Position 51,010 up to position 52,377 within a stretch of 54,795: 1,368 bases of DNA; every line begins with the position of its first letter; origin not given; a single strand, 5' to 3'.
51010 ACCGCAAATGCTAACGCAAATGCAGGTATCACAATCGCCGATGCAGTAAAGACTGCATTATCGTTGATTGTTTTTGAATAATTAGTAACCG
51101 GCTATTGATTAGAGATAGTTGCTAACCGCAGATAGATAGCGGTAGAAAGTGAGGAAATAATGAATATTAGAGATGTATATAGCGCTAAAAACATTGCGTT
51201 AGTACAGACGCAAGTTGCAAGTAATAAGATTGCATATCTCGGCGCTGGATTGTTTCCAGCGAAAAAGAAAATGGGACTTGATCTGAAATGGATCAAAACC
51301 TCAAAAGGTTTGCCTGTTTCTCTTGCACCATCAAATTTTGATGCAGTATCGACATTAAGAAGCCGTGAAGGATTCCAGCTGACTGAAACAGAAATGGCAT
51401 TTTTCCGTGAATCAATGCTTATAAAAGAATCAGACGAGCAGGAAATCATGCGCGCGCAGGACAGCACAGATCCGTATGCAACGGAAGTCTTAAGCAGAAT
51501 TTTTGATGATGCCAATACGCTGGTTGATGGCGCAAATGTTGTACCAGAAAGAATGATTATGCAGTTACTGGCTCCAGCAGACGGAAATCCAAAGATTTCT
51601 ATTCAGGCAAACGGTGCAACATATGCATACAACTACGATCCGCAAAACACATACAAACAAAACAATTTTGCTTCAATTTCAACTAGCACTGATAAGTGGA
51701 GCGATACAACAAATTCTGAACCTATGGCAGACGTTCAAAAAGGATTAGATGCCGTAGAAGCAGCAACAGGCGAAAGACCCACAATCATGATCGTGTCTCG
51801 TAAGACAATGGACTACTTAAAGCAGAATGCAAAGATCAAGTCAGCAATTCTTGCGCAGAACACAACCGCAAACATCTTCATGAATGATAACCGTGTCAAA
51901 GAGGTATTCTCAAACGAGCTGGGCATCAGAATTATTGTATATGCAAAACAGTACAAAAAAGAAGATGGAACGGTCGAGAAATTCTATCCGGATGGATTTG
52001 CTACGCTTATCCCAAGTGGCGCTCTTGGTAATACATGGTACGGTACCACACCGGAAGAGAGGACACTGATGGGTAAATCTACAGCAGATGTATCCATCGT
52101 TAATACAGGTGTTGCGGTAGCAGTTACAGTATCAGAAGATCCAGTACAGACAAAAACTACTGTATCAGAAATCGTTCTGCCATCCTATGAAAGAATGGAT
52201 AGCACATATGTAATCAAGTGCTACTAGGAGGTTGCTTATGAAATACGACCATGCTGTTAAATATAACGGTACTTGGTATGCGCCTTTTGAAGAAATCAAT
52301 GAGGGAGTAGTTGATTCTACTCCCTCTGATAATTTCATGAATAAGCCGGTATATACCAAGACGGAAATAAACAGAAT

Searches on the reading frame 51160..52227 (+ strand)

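Call 9: search_protein_families(library=phrogs, proteins=[window:51160-52227:+], max_evalue=0.00001)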
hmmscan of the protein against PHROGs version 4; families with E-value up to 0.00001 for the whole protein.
window:51160-52227:+ (355 aa): 3 families
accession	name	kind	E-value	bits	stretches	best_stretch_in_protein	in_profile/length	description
phrog_29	-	head and packaging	6.1e-59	201.3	1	2-353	24-357/439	major head protein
phrog_1005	-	head and packaging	1.7e-13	51.5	1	162-266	132-228/315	major head protein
phrog_26029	-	unknown function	5.4e-08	34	1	26-92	25-91/105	-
